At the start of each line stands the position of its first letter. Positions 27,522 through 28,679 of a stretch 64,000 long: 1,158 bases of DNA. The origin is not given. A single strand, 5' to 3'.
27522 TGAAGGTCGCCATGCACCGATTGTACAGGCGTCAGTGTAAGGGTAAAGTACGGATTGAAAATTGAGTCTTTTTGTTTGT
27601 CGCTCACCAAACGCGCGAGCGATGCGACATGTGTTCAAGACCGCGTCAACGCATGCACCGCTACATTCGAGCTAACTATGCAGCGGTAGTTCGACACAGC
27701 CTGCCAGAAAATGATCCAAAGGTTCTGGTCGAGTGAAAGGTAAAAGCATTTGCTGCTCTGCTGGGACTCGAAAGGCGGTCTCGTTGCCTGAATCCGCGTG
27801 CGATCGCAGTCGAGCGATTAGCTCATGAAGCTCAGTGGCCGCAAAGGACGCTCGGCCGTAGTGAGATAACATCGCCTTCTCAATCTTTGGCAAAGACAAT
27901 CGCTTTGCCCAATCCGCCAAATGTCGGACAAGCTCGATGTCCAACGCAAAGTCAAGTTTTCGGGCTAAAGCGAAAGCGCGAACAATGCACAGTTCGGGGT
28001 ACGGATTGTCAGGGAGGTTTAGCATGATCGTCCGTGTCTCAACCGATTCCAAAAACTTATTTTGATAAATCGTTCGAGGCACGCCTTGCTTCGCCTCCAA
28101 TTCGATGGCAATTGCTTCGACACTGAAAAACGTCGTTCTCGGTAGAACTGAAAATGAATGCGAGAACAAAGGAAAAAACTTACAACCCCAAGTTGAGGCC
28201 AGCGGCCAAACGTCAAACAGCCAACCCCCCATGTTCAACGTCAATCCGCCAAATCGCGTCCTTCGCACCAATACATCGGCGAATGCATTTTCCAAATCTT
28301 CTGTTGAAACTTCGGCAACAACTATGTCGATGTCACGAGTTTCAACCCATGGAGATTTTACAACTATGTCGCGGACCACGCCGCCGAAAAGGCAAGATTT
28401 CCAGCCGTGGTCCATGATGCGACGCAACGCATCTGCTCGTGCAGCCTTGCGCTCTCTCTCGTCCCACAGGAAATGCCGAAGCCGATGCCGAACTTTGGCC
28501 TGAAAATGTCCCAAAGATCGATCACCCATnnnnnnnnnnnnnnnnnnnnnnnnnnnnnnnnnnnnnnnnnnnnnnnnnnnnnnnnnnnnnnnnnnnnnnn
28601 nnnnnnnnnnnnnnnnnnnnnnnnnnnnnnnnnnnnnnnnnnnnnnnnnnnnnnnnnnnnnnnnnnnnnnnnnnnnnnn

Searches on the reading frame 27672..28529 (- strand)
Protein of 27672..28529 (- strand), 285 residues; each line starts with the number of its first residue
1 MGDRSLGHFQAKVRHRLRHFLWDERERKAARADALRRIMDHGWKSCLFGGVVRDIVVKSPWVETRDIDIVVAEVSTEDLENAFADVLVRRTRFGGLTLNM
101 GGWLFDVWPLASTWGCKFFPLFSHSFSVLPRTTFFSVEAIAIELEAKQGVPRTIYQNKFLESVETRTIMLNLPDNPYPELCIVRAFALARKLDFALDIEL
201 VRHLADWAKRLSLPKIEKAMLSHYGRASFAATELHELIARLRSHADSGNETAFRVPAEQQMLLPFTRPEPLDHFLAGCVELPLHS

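Call 4: search_protein_families(library=pfam, proteins=[window:27672-28529:-], max_evalue=0.1)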
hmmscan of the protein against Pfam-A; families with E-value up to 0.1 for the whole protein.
window:27672-28529:- (285 aa): 1 family
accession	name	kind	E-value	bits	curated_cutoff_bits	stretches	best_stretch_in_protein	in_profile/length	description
PF01743.26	PolyA_pol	-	0.046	14.5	23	0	47-96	3-52/126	Poly A polymerase head domain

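Call 5: search_protein_families(library=padloc, proteins=[window:27672-28529:-], max_evalue=0.1)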
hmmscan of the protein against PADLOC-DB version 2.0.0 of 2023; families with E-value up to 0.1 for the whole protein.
window:27672-28529:- (285 aa): 0 families

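Call 6: search_protein_families(library=ncbifam, proteins=[window:27672-28529:-], max_evalue=0.1)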
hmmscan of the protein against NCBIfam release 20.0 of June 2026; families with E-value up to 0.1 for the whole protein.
window:27672-28529:- (285 aa): 2 families
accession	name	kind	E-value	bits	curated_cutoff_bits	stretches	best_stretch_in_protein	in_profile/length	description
NF009814.0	PRK13299.1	equivalog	0.00061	18.9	290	1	33-84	11-58/396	CCA tRNA nucleotidyltransferase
TIGR01942.1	pcnB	subfamily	0.062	12.1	305.65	0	33-86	20-69/425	polynucleotide adenylyltransferase PcnB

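Call 9: find_homologous_proteins(query=window:27672-28529:-)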
Query window:27672-28529:- (285 aa): 187 proteins with E <= 0.001 among 1156 candidates; the best 120 are listed.
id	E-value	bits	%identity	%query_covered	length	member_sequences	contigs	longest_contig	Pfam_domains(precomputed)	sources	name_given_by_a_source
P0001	5.2e-154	530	80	98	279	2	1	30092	-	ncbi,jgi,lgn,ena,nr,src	ncbi:MAG TPA: hypothetical protein VFC78_20040 [Tepidisphaeraceae bacterium]|nr:hypothetical protein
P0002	8.3e-154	529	79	100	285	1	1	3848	-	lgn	-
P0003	1.3e-151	522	79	98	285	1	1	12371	-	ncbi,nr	ncbi:MAG TPA: hypothetical protein VG722_10090 [Tepidisphaeraceae bacterium]|nr:hypothetical protein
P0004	4.0e-143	494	76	98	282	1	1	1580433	-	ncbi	ncbi:MAG: hypothetical protein QM754_15565 [Tepidisphaeraceae bacterium]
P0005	5.3e-141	487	75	98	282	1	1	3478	-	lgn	-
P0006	2.9e-138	478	73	97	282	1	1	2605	-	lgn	-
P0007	6.1e-134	464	73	98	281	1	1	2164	-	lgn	-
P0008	3.5e-131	455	71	99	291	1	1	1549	-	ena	-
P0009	2.1e-125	436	66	98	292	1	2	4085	-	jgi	jgi:hypothetical protein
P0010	5.9e-118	411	74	85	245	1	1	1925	-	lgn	-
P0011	4.0e-98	346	55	94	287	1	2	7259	-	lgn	-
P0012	3.1e-96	340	93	56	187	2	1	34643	-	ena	-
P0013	5.3e-68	247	43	96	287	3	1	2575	-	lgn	-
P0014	9.7e-65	237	56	68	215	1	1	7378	-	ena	-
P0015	1.2e-62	230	53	68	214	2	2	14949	-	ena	-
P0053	7.6e-42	161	35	91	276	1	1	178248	-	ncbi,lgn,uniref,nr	ncbi:hypothetical protein [Blastopirellula marina]|uniref:Uncharacterized protein n=1 Tax=Blastopire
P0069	9.8e-40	155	35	84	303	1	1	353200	-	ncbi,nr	ncbi:MAG: hypothetical protein HZC55_00830 [Verrucomicrobia bacterium]|nr:hypothetical protein [Verr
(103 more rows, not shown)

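Call 10: find_encoding_contigs(protein=P0004, flank=8000, max_places=2)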
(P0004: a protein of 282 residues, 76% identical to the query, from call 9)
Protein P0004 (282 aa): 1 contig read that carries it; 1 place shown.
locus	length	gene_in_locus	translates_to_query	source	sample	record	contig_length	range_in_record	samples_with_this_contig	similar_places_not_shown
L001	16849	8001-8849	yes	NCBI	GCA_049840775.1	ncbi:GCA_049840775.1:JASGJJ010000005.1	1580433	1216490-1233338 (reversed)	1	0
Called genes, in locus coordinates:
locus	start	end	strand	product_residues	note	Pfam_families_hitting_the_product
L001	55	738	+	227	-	PF00072:Response_reg, PF00990:GGDEF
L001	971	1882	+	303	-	PF00072:Response_reg, PF00990:GGDEF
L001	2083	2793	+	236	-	PF01841:Transglut_core (weak)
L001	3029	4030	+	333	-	PF06452:CBM9_1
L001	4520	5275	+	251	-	-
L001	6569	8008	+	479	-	PF01966:HD (weak)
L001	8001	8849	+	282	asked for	-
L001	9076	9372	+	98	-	-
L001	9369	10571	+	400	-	PF02899:Phage_int_SAM_1 (weak), PF00589:Phage_integrase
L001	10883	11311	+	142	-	-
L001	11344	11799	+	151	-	-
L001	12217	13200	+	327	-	PF01555:N6_N4_Mtase (weak)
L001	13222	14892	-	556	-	PF01555:N6_N4_Mtase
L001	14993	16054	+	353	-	PF26125:AcrVA2-like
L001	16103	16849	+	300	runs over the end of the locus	-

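Call 11: find_encoding_contigs(protein=P0053, flank=8000, max_places=2)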
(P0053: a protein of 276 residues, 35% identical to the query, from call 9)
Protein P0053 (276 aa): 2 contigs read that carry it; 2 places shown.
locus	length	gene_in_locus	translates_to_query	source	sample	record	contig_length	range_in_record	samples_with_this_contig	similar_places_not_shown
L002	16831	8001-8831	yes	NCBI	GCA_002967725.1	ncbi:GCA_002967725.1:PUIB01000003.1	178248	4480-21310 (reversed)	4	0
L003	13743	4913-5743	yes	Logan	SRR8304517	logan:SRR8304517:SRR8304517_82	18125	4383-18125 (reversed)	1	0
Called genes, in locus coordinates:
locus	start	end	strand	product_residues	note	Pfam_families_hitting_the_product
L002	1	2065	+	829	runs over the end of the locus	-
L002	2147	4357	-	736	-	PF22019:GlgB_N, PF02922:CBM_48, PF00128:Alpha-amylase (weak), PF02806:Alpha-amylase_C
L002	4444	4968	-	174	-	-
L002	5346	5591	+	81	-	PF00550:PP-binding (weak)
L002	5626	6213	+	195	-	PF01965:DJ-1_PfpI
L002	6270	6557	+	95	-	-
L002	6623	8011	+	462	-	PF01966:HD (weak), PF13286:HD_assoc (faint)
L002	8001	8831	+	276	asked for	-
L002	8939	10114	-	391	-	-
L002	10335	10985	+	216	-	PF07638:Sigma70_ECF, PF08281:Sigma70_r4_2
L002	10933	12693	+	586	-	PF03109:ABC1 (faint), PF00069:Pkinase, PF07714:PK_Tyr_Ser-Thr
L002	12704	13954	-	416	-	PF03702:AnmK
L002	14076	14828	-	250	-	PF07722:Peptidase_C26, PF00117:GATase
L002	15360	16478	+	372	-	PF00108:Thiolase_N, PF08541:ACP_syn_III_C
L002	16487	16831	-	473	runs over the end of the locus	PF01554:MatE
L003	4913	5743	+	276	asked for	-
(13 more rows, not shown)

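Call 12: find_encoding_contigs(protein=P0069, flank=8000, max_places=2)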
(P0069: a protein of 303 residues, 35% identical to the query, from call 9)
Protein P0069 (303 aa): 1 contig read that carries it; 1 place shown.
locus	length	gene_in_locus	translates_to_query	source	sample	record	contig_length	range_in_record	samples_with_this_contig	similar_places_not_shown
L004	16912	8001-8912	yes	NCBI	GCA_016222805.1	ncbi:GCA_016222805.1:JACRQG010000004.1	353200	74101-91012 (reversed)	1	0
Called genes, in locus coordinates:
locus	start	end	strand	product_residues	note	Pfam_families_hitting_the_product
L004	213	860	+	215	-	-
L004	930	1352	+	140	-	PF00903:Glyoxalase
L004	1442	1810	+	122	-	PF03050:DDE_Tnp_IS66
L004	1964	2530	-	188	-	-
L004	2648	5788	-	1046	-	PF02384:N6_Mtase, PF20473:MmeI_Mtase, PF07669:Eco57I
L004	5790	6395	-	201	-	PF01381:HTH_3, PF13560:HTH_31, PF00717:Peptidase_S24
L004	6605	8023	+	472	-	PF01966:HD (weak), PF13286:HD_assoc (faint)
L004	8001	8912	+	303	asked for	-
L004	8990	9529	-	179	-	-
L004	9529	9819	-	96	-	-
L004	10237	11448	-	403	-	-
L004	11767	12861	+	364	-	PF13384:HTH_23 (weak), PF13518:HTH_28 (faint), PF13551:HTH_29, PF13565:HTH_32, PF13358:DDE_3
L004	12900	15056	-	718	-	PF11412:DsbD_N, PF02683:DsbD_TM, PF13899:Thioredoxin_7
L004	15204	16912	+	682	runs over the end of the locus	PF05649:Peptidase_M13_N, PF01431:Peptidase_M13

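Call 14: search_solved_structures(query=A1, max_evalue=10, show_alignments=2)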
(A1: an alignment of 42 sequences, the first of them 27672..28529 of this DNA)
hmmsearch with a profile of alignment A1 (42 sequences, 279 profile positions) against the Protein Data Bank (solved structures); distinct sequences matched with E-value up to 10: 21.
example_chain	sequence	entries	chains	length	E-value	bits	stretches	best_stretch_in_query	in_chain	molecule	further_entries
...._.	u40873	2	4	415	0.0057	19.1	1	24-90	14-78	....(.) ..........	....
3aqk_A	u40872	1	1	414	0.0057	19.1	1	24-90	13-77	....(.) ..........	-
3aqm_A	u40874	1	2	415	0.0057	19.1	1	24-90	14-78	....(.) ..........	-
4wby_A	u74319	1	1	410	0.012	18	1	35-105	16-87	Poly A polymerase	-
6ibp_A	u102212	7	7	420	0.012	18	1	23-81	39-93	CCA-adding enzyme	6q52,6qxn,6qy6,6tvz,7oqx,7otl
7otr_A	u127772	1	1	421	0.013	18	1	23-81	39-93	CCA-adding protein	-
1vfg_A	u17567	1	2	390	0.027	16.9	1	39-105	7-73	poly A polymerase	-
1miv_A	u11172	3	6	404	0.029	16.8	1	33-83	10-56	tRNA CCA-adding enzyme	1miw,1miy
4wbz_A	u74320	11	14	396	0.032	16.6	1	39-105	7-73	Poly A polymerase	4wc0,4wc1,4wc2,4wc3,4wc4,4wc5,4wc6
2fcl_A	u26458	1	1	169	0.24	13.8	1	30-94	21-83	hypothetical protein TM1012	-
2ewr_A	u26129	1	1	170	0.24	13.8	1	30-94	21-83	hypothetical protein TM1012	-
6f9s_A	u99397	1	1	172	0.24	13.8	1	17-103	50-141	Probable ATP-dependent RNA helicase DDX6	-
4x0r_B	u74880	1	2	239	0.25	13.7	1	204-267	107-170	Interferon-induced GTP-binding protein Mx2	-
4hx0_A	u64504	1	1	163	0.27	13.6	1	31-94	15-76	Putative nucleotidyltransferase TM1012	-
4crw_B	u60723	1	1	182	0.29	13.5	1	18-103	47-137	PROBABLE ATP-DEPENDENT RNA HELICASE DDX6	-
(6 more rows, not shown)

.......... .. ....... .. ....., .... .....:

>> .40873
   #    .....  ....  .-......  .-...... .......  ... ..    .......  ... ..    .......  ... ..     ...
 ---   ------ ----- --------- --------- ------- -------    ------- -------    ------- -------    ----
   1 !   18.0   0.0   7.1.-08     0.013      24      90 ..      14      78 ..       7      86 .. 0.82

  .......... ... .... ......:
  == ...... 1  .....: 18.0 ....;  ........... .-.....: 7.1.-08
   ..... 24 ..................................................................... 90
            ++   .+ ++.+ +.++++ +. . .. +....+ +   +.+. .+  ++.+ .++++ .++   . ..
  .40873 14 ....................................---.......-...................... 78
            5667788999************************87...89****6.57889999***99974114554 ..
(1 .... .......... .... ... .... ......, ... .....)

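Call 22: find_related_loci(query=A1, collection=genome_contigs, flank=10000)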
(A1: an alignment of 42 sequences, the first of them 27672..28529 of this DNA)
Query A1 (285 aa) in genome_contigs; peptide patterns used: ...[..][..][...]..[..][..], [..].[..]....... (x = any residue, [..] = any of these).
105 stretches matched a pattern; 77 encode a relative of the query (tblastn E <= 1e-3); 77 distinct loci.
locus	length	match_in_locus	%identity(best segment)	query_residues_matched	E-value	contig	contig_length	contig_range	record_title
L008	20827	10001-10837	80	1-279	7e-155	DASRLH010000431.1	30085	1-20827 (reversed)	MAG TPA_asm: Tepidisphaeraceae bacterium isolate SMAG_U10183 k141_546001, whole genome shotgun sequence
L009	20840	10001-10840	76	1-280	6e-147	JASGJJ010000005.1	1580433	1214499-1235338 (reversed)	MAG: Tepidisphaeraceae bacterium isolate 5N457 JMF-2111-06-0005.ont.bin.457_4, whole genome shotgun sequence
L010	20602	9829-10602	40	13-270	6e-58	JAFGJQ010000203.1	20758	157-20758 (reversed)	MAG: Phycisphaerae bacterium isolate Zod_Metabat.286 k87_5348597, whole genome shotgun sequence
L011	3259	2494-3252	37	10-265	7e-53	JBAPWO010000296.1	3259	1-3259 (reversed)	MAG: Candidatus Dormiibacterota bacterium isolate MFD00682_ilm_asm_bin16 k127_172677, whole genome shotgun sequence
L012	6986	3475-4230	34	7-259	4e-50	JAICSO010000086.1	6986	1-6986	MAG: Acidobacteriales bacterium isolate GZL_HYHR_2_bin.60 k141_3574101_length_6986_cov_15.0000, whole genome shotgun seq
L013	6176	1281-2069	36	1-263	3e-49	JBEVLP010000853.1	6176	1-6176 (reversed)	MAG: Cystobacter sp. isolate T4R2UO_autometa_bin_0001 T4R2UO_autometa_bin_0001_k133_6735165, whole genome shotgun sequen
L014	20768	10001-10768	36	13-270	6e-48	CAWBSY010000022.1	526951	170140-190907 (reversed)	MAG: Terriglobia bacterium isolate MFD04580.bin.2.47 genome assembly, contig: contig_9295, whole genome shotgun sequence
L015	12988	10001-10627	40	42-250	1e-47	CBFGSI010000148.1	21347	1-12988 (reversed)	MAG TPA_asm: uncultured Archangiaceae bacterium isolate SRR17295755_concoct_80 genome assembly, contig: ERZ23329302.1571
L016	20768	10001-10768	33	10-264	3e-47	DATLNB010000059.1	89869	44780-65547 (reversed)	MAG TPA_asm: Chthoniobacterales bacterium isolate SMAG_U13789 k141_4555504, whole genome shotgun sequence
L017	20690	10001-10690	36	1-231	2e-46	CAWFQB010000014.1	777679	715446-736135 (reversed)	MAG: uncultured Chthonomonadaceae bacterium isolate MFD04580.bin.2.50 genome assembly, contig: contig_8072, whole genome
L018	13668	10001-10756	35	13-265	1e-45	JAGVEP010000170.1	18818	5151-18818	MAG: Phycisphaerae bacterium isolate DeMMO2_9 c_000000108762, whole genome shotgun sequence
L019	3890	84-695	40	35-243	9e-46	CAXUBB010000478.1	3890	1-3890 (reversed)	MAG TPA_asm: uncultured Bryobacteraceae bacterium isolate public_SRR14722098_metawrap_bin.3 genome assembly, contig: pub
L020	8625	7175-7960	36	1-264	1e-45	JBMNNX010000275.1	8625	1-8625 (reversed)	MAG: Myxococcales bacterium isolate SBF912SR1HQ0023 scaffold_28579_c1, whole genome shotgun sequence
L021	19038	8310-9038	36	34-272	5e-45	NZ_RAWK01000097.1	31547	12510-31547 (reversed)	Corallococcus aberystwythensis strain AB050A NODE_97_31547_cov_23.0376_ID_11633, whole genome shotgun sequence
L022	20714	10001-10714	34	40-277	3e-44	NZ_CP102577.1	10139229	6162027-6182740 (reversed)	Corallococcus exercitus strain SDU142 chromosome, complete genome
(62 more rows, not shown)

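Call 26: predict_structure(alignment_id=A1)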
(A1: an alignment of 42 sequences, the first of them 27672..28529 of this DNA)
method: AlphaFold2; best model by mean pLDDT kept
length: 285 residues; sequences in the alignment: 42
mean_pLDDT: 89.7   pTM: 0.83
mean pLDDT of the five models: 89.7, 88.2, 88.2, 88.2, 87.0
residues with pLDDT >= 90: 198; 70-90: 53; 50-70: 34; < 50: 0
segments of 3 or more residues with pLDDT < 50: none
pLDDT, mean of each block of 10 residues (from residue 1): 84 93 72 89 95 93 89 96 96 92 93 84 90 96 90 96 98 94 97 97 98 97 93 97 96 87 60 64 57
secondary structure, 60 per line:
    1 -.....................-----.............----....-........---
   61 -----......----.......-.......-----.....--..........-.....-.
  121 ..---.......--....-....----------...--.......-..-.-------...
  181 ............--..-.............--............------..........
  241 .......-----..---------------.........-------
elements in order: H2-22 H28-40 E45-48 H50-57 E66-71 H76-82 E87-90 E96-100 E103-109 H114-118 H126-132 E140-143 E154-156 H159-165 H178-192 H198-210 H213-224 H231-247 H270-278

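Call 29: fold_search(model_id=the predicted structure, library=pdb)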
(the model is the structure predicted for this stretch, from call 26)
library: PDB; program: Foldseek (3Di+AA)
matches with E <= 10: 288; with E <= 0.001: 50
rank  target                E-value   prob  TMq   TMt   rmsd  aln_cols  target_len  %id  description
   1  4wc2_A                1.1e-09  1.00  0.51  0.41   4.6       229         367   19  Crystal structure of tRNA nucleotidyltransferase complexed with a primer tRNA and an incoming ATP analog (released 2015-04-15)
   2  4wbz_B                1.7e-09  1.00  0.52  0.43   4.6       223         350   19  tRNA-processing enzyme (apo form 2) (released 2015-04-15)
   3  4wby                  2.0e-09  1.00  0.55  0.44   4.4       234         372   20  tRNA-processing enzyme (apo form I) (released 2015-04-15)
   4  3h3a_B                4.2e-09  1.00  0.57  0.41   4.5       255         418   18  The complex structure of CCA-adding enzyme with CTP (released 2009-10-13)
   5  3h39_B                4.2e-09  1.00  0.55  0.39   4.4       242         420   18  The complex structure of CCA-adding enzyme with ATP (released 2009-10-13)
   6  3aqm_A                6.2e-09  1.00  0.51  0.39   9.4       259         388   14  Structure of bacterial protein (form II) (released 2011-02-09)
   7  5hc9_B                6.2e-09  1.00  0.52  0.38  10.1       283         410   17  Thermotoga maritima CCA-adding enzyme complexed with tRNA_CCA (released 2016-04-27)
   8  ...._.                9.3e-09  1.00  0.50  0.38   9.8       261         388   14  Structure of bacterial protein (apo form II) (released 2011-02-09)
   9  1vfg_B                1.2e-08  1.00  0.53  0.43   4.6       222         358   19  Crystal structure of tRNA nucleotidyltransferase complexed with a primer tRNA and an incoming ATP analog (released 2004-08-10)
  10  3h3a_A                1.5e-08  1.00  0.57  0.41   4.4       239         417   18  The complex structure of CCA-adding enzyme with CTP (released 2009-10-13)
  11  1vfg_A                1.7e-08  1.00  0.53  0.45   4.7       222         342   19  Crystal structure of tRNA nucleotidyltransferase complexed with a primer tRNA and an incoming ATP analog (released 2004-08-10)
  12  3h39_A                2.3e-08  1.00  0.57  0.41   4.8       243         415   18  The complex structure of CCA-adding enzyme with ATP (released 2009-10-13)
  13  5hc9_A                2.9e-08  1.00  0.56  0.40   4.8       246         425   19  Thermotoga maritima CCA-adding enzyme complexed with tRNA_CCA (released 2016-04-27)
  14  3h37_B                3.3e-08  1.00  0.53  0.38   4.7       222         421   19  The structure of CCA-adding enzyme apo form I (released 2009-10-13)
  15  4wbz_A                3.5e-08  1.00  0.52  0.42   4.4       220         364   20  tRNA-processing enzyme (apo form 2) (released 2015-04-15)
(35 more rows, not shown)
